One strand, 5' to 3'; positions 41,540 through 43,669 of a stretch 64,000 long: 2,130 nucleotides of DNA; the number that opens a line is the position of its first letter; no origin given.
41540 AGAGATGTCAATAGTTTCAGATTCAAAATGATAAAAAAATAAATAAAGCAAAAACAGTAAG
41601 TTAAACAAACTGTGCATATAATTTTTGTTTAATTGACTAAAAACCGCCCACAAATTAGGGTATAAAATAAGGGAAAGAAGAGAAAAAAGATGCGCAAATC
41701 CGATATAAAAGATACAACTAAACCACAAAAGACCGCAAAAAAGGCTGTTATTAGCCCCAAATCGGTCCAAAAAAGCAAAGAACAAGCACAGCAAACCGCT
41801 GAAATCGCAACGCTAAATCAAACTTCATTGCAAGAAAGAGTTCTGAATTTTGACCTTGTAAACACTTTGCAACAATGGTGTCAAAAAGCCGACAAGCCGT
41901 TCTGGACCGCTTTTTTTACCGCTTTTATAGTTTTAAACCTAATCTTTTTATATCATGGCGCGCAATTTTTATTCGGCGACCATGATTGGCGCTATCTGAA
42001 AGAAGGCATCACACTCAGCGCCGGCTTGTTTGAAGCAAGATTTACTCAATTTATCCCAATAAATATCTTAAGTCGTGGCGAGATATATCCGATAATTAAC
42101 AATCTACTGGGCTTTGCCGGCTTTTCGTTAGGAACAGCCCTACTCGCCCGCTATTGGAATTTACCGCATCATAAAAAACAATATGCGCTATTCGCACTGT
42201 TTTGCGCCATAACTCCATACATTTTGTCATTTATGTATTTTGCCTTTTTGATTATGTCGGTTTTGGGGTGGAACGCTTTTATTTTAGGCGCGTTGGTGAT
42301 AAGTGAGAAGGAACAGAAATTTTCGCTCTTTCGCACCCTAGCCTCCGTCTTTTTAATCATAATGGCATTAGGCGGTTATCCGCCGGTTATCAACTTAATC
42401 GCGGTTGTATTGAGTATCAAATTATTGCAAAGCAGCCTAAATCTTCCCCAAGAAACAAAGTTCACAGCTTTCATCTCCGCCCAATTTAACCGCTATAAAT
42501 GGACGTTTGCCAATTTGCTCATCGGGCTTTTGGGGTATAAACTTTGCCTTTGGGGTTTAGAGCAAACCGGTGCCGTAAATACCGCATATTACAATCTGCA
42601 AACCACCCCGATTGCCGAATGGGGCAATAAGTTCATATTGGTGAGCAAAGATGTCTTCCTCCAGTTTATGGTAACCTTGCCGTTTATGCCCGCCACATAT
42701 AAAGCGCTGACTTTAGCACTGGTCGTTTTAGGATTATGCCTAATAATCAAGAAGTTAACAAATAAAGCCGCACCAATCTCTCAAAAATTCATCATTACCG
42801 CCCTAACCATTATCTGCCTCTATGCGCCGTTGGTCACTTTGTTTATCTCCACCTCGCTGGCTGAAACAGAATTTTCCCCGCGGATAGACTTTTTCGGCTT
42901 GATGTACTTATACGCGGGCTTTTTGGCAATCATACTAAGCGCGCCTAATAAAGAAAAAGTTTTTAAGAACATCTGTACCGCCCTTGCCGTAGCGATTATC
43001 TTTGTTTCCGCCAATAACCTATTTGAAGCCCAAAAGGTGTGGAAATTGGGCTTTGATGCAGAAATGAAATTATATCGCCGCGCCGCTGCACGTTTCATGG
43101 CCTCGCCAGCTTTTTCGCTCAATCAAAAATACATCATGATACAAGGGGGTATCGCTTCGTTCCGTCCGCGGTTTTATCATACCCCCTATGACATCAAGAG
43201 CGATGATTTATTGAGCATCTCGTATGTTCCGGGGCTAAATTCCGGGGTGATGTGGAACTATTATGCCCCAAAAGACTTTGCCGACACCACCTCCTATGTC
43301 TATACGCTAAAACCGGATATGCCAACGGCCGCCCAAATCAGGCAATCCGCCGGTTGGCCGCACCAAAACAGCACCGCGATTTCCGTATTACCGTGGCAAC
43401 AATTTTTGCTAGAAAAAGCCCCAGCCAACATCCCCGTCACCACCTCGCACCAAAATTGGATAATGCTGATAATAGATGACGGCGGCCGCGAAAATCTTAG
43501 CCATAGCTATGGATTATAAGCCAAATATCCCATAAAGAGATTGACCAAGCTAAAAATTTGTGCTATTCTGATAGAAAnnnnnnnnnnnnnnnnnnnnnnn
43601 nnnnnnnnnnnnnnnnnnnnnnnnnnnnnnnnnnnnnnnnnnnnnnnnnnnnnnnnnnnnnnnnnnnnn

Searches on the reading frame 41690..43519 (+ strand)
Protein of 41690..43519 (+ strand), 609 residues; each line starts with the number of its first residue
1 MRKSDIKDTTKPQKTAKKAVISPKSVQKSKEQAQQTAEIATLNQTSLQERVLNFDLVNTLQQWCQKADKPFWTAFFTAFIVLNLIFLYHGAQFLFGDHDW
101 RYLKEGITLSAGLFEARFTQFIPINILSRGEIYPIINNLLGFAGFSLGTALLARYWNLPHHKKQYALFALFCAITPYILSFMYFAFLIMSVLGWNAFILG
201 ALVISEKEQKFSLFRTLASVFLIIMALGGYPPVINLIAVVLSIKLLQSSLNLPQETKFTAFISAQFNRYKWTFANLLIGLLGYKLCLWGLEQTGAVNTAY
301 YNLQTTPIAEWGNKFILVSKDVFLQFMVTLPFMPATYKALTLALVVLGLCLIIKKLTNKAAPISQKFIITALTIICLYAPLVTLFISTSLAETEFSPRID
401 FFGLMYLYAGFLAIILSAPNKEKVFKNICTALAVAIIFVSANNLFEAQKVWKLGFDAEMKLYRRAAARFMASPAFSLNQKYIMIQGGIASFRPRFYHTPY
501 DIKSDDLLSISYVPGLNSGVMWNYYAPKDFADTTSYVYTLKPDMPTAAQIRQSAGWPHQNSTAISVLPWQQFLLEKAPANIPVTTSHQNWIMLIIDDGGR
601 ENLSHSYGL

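Call 17: search_protein_families(library=pfam, proteins=[window:41690-43519:+], max_evalue=0.01)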
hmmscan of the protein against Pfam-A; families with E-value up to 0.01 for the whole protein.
window:41690-43519:+ (609 aa): 0 families
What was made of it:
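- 41690..43519 (+): 609-aa polytopic membrane protein (GtrII-like glucosyltransferase family), divergent from P1. It is the constant upstream neighbour and possibly a relic of the ancestral prophage. The window protein itself gave no Pfam hit (call 17).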
